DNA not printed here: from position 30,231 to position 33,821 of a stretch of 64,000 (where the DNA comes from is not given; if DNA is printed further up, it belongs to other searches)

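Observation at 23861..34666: Second tightly coupled operon: CN-hydrolase, 1096-aa TPR/FG-GAP protein, membrane pentaheme cytochrome-TPR, CRTAC1, secreted TPR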

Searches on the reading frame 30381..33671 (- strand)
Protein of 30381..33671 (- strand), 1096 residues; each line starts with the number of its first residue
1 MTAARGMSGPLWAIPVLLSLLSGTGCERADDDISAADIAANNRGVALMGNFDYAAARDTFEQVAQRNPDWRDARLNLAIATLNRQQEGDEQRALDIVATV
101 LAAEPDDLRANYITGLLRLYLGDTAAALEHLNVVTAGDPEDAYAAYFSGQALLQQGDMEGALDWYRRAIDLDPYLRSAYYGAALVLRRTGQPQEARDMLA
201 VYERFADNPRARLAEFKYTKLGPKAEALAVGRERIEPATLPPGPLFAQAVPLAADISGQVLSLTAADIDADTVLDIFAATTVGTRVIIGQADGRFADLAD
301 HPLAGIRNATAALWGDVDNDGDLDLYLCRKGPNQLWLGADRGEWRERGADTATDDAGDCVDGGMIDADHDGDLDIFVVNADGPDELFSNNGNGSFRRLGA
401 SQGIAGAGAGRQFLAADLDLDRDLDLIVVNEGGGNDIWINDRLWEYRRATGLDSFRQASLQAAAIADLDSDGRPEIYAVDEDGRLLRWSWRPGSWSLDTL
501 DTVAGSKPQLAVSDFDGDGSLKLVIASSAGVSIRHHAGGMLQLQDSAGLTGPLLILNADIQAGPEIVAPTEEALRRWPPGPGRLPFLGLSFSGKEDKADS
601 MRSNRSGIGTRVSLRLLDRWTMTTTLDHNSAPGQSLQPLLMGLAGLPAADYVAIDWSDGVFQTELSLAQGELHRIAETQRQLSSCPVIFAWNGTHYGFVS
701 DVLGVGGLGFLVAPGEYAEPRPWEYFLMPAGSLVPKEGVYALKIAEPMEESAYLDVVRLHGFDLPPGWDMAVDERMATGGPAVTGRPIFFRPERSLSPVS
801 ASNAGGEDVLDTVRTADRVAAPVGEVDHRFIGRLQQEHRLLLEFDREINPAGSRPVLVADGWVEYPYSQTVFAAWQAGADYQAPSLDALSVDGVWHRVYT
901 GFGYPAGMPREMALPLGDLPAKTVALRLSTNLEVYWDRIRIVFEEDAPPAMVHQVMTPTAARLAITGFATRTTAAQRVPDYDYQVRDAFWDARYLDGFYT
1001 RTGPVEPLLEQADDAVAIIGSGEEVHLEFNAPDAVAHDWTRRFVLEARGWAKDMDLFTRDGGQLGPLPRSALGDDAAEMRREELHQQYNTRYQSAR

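Call 4: search_protein_families(library=pfam, proteins=[window:30381-33671:-], max_evalue=0.01)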
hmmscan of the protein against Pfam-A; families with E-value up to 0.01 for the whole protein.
window:30381-33671:- (1096 aa): 20 families
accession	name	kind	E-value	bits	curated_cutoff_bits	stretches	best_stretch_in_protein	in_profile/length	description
PF13517.12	FG-GAP_3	-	5.7e-27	94.5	26.9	5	366-428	1-61/61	FG-GAP-like repeat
PF13432.12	TPR_16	-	2.9e-14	53.6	32.7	1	115-174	4-63/65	Tetratricopeptide repeat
PF07719.23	TPR_2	-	1.7e-12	46.9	27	1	142-173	1-32/34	Tetratricopeptide repeat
PF14559.12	TPR_19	-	2.5e-11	44.2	25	3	47-110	1-61/68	Tetratricopeptide repeat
PF00515.34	TPR_1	-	6e-10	39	27.8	1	149-173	8-32/34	Tetratricopeptide repeat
PF13428.12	TPR_14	-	4.6e-09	36.5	23.5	0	149-183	8-42/44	Tetratricopeptide repeat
PF23914.1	TPR_CcmH_CycH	-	2.1e-08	34.6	42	1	48-135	61-148/158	Cytochrome c-type biogenesis protein H TPR domain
PF13181.12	TPR_8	-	1e-07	31.9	25.7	1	144-173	3-32/34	Tetratricopeptide repeat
PF13414.12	TPR_11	-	2.6e-07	30.7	26.8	1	149-190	1-42/42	TPR repeat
PF13424.12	TPR_12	-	3.7e-07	30.7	30.1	1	145-199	6-68/77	Tetratricopeptide repeat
PF12895.13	ANAPC3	-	2e-05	25.2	27.2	1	137-199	18-79/82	Anaphase-promoting complex, cyclosome, subunit 3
PF13174.12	TPR_6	-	2.6e-05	25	26.3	0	44-69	7-32/33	Tetratricopeptide repeat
PF25064.1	ARM_TT21_5th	-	7.3e-05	23.5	27.8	1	51-134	15-98/117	TT21 fifth ARM repeats domain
PF13371.12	TPR_9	-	7.9e-05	23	35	1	86-143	7-64/73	Tetratricopeptide repeat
PF24575.1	TPR_Slam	-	0.0011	19.8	35.2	0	45-88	55-98/104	Surface lipoprotein assembly modifier, N-terminal TPR repeats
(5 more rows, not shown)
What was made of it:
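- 30381..33671 (-): 1096-aa predicted lipoprotein: leader with Cys26, TPR domain, CRTAC1-like propeller plus TTR core, and a novel C-terminal domain. Pfam TPR and FG-GAP_3 matches (call 4).
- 33027..33569 (-): TPR domain of the 1096-aa protein (residues about 35-215). Pfam TPR_16, TPR_2 and TPR_19 matches (call 4).
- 31644..32939 (-): CRTAC1-like FG-GAP beta-propeller plus TTR-like core of the 1096-aa protein (residues about 245-676). FG-GAP_3 at 94.5 bits (call 4).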

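Call 5: search_protein_families(library=ncbifam, proteins=[window:30381-33671:-], max_evalue=0.01)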
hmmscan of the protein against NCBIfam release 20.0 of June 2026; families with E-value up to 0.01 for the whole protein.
window:30381-33671:- (1096 aa): 11 families
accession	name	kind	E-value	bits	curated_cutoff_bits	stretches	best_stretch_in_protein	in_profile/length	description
NF040959.1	MamA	equivalog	1.8e-14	53.7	200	1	43-197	43-194/204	magnetosome protein MamA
TIGR02917.1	PEP_TPR_lipo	equivalog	3.6e-13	48.3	312.2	1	34-202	123-287/899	XrtA/PEP-CTERM system TPR-repeat protein PrsT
TIGR02552.1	LcrH_SycD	equivalog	5.8e-08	32.5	104.8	1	138-207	48-117/136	SycD/LcrH family type III secretion system chaperone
TIGR04510.1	mod_pep_cyc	subfamily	3.1e-07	29.3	400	1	113-208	366-464/814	putative peptide modification system cyclase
NF033758.1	gliding_GltE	equivalog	4.5e-07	29.2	225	2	136-233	80-179/411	adventurous gliding motility TPR repeat lipoprotein GltE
NF033920.0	C39_PA2778_fam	equivalog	6.1e-06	25.8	150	1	122-200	170-248/255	PA2778 family cysteine peptidase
TIGR02795.1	tol_pal_ybgF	equivalog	3.8e-05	24.3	90.1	0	142-215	39-116/119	tol-pal system protein YbgF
TIGR02521.1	type_IV_pilW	equivalog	4e-05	23.3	154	0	151-197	40-86/234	type IV pilus biogenesis/stability protein PilW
NF002725.1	PRK02603.1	equivalog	8.7e-05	22.6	143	0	142-199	72-129/173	photosystem I assembly protein Ycf3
NF052415.1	T3SS_chap_SctY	equivalog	0.00038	20.9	70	1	89-170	21-105/106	type III secretion apparatus assembly chaperone SctY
NF008520.0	PRK11447.1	equivalog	0.0031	15.3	858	0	51-167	617-736/1157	cellulose synthase complex outer membrane protein BcsC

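Call 16: search_solved_structures(query=window:30381-33671:-, max_evalue=1)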
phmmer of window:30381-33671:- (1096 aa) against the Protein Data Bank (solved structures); distinct sequences matched with E-value up to 1: 76 (the best 60 are shown).
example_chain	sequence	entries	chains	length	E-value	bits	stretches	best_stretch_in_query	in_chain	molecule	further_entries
9qhb_A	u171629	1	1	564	9e-31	109.9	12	86-181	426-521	Engineered tetratricopeptide repeat protein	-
8bu0_A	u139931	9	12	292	1.2e-16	63.1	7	122-181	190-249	Consensus tetratricopeptide repeat protein | Crystal structure of an 8-repeat consensus TPR superhelix with Zinc. | Monomer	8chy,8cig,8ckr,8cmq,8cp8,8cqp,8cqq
9qhc_A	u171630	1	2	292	2.3e-16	62.2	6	87-182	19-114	Engineered tetratricopeptide repeat protein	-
7ntf_A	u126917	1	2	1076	2.6e-10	42.1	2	153-199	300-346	Isoform 1 of UDP-N-acetylglucosamine--peptide N-acetylglucosaminyltransferase 110 kDa subu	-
7yea_A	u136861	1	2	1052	3.3e-10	41.8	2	153-199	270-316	UDP-N-acetylglucosamine--peptide N-acetylglucosaminyltransferase 110 kDa subunit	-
7yeh_B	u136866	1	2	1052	3.5e-10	41.7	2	153-199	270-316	UDP-N-acetylglucosamine--peptide N-acetylglucosaminyltransferase 110 kDa subunit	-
7obi_A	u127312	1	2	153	1.5e-09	39.6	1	39-187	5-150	CTPR-rv4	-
1w3b_A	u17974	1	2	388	1.9e-09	39.2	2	153-199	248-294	UDP-N-ACETYLGLUCOSAMINE--PEPTIDE N-ACETYLGLUCOSAMINYLTRANSFERASE 110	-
6eou_A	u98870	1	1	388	2e-09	39.2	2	153-199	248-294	UDP-N-acetylglucosamine--peptide N-acetylglucosaminyltransferase 110 kDa subunit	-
8ch0_A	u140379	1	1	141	7.8e-09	37.2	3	121-181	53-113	Consensus tetratricopeptide repeat protein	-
2fo7_A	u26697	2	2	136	8.2e-09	37.2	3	121-181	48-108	SYNTHETIC CONSENSUS TPR PROTEIN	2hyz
6vfi_B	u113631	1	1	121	1.3e-08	36.5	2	109-181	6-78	O43_dn18B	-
6v8e_A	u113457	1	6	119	2.1e-08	35.8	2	110-181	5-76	Designed protein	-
6vfh_A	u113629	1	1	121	3.2e-08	35.2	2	109-181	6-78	T33_dn10A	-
3kd7_A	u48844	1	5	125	5.7e-08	34.4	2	121-176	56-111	CTPR390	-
9etn_A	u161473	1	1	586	4.2e-06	28.2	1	371-527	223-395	Cartilage acidic protein 1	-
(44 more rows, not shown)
